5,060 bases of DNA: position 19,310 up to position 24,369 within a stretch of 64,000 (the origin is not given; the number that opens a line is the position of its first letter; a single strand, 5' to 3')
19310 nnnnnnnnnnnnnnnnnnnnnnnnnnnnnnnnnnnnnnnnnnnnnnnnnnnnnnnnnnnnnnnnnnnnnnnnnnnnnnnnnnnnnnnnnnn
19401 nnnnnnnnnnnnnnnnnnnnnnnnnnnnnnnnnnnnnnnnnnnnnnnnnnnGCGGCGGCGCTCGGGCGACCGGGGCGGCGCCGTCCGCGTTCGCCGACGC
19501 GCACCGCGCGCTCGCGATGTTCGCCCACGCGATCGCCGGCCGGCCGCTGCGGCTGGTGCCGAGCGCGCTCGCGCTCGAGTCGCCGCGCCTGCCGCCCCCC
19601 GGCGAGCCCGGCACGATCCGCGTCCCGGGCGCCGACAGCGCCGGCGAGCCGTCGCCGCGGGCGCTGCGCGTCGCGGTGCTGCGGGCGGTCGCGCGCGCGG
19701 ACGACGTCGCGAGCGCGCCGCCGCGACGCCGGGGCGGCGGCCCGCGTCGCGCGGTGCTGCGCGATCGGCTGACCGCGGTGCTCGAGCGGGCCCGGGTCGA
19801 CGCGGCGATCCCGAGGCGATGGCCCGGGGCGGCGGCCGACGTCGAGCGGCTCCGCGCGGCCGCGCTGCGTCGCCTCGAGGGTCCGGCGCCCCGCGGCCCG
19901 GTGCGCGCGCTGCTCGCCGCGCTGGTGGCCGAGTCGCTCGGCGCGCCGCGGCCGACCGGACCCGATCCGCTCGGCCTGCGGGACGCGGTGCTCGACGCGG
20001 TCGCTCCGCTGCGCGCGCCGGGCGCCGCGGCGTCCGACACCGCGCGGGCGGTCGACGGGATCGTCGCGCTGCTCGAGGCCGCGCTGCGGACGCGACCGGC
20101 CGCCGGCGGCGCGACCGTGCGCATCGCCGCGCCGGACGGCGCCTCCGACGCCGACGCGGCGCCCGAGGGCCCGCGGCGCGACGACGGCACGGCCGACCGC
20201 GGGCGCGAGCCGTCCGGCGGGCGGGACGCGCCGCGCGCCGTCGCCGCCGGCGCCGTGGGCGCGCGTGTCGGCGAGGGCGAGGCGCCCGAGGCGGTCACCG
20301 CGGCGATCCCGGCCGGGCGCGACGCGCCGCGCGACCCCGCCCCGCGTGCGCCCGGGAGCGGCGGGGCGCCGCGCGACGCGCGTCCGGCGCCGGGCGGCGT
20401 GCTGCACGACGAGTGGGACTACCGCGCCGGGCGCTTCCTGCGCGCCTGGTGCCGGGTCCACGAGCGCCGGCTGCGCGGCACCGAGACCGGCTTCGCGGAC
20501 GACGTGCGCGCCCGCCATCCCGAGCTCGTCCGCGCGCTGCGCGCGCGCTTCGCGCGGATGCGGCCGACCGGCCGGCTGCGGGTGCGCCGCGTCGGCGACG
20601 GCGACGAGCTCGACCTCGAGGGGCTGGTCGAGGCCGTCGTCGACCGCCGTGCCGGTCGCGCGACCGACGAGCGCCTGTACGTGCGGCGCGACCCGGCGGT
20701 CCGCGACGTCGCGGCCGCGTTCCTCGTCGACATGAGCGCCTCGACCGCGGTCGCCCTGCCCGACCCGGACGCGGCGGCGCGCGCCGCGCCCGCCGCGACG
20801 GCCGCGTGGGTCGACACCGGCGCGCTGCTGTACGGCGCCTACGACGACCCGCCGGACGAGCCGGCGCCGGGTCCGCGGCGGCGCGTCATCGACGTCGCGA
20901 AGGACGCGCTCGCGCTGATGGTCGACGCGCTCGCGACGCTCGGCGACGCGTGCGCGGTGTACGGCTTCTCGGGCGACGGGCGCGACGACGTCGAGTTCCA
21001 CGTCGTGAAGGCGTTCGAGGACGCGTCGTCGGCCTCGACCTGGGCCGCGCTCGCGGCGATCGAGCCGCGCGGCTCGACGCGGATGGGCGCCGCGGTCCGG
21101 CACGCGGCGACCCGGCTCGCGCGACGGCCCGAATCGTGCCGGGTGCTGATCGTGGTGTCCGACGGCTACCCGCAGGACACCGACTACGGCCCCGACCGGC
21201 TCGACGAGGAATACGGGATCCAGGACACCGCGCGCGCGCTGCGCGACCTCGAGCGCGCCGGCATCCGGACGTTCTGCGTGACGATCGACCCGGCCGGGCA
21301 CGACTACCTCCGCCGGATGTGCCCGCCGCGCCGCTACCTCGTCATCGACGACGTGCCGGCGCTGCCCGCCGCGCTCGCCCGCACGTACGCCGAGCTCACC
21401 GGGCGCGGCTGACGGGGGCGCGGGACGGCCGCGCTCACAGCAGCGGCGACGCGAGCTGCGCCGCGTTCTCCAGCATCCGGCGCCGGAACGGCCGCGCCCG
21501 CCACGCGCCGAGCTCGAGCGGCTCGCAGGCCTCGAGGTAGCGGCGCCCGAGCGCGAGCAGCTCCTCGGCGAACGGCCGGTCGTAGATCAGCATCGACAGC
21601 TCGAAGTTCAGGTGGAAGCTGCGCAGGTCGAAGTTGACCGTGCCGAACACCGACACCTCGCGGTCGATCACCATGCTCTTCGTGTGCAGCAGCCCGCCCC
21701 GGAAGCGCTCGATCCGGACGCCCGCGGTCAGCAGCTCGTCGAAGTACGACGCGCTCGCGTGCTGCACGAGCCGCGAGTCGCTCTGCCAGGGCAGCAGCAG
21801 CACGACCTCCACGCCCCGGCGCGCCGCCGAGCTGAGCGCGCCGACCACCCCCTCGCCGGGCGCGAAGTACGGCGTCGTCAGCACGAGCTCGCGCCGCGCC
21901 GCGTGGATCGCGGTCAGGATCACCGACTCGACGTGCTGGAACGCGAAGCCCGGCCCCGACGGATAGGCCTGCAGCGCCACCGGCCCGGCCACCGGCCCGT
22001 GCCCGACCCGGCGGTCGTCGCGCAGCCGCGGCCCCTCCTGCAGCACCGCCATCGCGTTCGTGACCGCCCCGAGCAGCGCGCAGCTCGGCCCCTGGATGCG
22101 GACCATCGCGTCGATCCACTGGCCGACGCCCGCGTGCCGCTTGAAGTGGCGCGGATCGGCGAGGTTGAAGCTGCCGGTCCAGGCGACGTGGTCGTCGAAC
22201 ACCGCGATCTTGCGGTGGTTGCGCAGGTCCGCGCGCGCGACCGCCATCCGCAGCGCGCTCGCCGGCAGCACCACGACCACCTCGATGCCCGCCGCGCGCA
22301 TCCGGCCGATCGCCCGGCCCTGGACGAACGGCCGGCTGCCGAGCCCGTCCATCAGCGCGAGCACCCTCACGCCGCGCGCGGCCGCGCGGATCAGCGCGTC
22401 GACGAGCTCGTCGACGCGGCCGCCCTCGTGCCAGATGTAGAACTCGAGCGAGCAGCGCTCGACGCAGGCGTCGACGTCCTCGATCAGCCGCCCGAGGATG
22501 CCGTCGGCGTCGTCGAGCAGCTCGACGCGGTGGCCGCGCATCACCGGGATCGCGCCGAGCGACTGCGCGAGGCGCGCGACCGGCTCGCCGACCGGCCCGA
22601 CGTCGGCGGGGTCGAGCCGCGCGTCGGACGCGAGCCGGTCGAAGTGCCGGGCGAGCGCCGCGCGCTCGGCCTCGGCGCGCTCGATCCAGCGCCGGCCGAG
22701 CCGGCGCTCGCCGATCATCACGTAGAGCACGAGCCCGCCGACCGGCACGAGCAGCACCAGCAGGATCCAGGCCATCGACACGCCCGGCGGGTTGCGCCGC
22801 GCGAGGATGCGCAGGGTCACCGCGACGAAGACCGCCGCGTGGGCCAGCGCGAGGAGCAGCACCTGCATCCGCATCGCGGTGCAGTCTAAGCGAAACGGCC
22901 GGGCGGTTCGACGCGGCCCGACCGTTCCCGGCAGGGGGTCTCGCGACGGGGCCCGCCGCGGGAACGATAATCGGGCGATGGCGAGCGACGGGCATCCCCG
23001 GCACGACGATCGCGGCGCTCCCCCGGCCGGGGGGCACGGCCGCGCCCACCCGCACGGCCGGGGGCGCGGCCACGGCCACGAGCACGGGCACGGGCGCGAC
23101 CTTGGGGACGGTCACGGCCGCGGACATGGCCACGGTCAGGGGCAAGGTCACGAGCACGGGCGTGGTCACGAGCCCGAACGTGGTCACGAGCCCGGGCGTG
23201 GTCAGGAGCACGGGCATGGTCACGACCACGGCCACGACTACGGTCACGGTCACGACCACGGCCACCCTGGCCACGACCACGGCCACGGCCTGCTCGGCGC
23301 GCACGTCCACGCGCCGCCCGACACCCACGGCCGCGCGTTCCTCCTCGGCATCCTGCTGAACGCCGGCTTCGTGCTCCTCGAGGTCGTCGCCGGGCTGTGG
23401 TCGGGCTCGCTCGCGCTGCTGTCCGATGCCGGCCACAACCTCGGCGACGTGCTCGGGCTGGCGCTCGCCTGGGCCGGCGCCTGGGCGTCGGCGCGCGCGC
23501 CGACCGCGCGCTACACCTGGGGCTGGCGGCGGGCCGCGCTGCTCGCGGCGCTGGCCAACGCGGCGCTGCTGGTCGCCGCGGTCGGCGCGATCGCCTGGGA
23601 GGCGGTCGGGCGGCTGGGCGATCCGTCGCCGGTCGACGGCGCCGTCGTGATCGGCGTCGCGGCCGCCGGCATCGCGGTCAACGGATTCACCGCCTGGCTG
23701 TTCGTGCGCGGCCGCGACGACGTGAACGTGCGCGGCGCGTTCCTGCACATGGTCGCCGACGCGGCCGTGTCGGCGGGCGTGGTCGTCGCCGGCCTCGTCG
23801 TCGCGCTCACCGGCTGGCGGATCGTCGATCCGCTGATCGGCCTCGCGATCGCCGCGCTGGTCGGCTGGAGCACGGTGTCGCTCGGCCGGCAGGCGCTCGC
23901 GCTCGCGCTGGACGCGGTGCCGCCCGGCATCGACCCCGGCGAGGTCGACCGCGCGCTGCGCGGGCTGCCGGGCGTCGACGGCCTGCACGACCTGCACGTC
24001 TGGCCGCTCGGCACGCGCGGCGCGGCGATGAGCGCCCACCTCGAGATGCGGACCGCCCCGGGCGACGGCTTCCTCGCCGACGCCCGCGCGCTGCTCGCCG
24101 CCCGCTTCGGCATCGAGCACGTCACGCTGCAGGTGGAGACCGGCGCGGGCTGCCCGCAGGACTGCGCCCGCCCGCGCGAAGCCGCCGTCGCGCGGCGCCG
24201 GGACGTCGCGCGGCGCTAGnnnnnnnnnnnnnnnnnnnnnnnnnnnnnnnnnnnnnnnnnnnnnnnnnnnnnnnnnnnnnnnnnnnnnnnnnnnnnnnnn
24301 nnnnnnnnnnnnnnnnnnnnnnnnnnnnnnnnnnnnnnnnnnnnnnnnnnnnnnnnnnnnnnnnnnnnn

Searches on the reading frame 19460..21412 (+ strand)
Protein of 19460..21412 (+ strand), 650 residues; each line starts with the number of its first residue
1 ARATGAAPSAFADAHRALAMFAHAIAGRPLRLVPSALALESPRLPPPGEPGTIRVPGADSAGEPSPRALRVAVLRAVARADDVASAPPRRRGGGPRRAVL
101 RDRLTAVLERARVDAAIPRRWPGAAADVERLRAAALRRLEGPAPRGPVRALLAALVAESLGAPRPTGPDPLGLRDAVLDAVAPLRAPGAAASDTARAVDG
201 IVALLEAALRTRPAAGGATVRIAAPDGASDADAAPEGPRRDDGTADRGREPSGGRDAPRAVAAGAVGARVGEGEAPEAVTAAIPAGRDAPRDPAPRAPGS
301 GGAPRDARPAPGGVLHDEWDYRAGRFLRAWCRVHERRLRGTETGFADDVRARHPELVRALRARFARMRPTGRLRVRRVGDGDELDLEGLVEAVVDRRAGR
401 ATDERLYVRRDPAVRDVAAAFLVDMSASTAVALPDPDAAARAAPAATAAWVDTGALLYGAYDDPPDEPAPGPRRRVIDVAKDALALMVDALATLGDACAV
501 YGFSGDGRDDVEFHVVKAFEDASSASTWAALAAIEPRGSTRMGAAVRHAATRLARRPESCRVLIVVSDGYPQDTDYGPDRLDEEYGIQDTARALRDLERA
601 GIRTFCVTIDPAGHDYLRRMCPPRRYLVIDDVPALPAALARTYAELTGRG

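Call 28: search_protein_families(library=pfam, proteins=[window:19460-21412:+])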
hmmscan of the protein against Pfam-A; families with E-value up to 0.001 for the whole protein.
window:19460-21412:+ (650 aa): 2 families
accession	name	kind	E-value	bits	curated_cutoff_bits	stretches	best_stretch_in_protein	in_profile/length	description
PF00092.34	VWA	-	5e-07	30.5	23.8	1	480-629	20-162/174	von Willebrand factor type A domain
PF13519.12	VWA_2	-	3.3e-05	24.9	27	1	474-569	18-106/107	von Willebrand factor type A domain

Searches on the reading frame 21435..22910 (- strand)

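Call 28: search_protein_families(library=pfam, proteins=[window:21435-22910:-])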
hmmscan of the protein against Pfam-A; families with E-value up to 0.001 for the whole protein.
window:21435-22910:- (491 aa): 3 families
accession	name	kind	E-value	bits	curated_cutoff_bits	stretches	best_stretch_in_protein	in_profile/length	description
PF13091.12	PLDc_2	-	5.2e-39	133.5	27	2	331-451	1-124/132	PLD-like domain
PF00614.28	PLDc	-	1.4e-11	44.3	21.9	1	228-254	2-28/28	Phospholipase D Active site motif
PF13396.11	PLDc_N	-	1.9e-07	31.4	23.3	1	28-67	3-41/42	Phospholipase_D-nuclease N-terminal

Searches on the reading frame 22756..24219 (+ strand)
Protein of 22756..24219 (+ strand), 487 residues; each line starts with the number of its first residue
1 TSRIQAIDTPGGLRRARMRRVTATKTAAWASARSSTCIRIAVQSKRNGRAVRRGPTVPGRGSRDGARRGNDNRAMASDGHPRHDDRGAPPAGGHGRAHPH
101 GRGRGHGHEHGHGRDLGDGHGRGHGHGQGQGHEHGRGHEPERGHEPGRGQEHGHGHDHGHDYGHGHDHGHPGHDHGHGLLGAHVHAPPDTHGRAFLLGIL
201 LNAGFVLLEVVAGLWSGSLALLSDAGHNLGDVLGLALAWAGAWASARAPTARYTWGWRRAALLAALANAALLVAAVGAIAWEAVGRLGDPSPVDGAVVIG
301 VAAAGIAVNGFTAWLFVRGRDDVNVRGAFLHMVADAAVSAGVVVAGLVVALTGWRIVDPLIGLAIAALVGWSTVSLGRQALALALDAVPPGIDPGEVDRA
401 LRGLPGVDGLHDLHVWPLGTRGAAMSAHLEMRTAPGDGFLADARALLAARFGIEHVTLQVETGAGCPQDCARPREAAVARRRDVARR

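Call 28: search_protein_families(library=pfam, proteins=[window:22756-24219:+])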
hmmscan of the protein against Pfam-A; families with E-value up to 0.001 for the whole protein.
window:22756-24219:+ (487 aa): 2 families
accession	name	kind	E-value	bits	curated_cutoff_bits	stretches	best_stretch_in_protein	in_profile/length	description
PF01545.26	Cation_efflux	-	1.2e-34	120.3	26.6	1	196-381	2-194/198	Cation efflux family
PF16916.11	ZT_dimer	-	6.9e-10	39.2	26.7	1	389-461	1-76/78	Dimerisation domain of Zinc Transporter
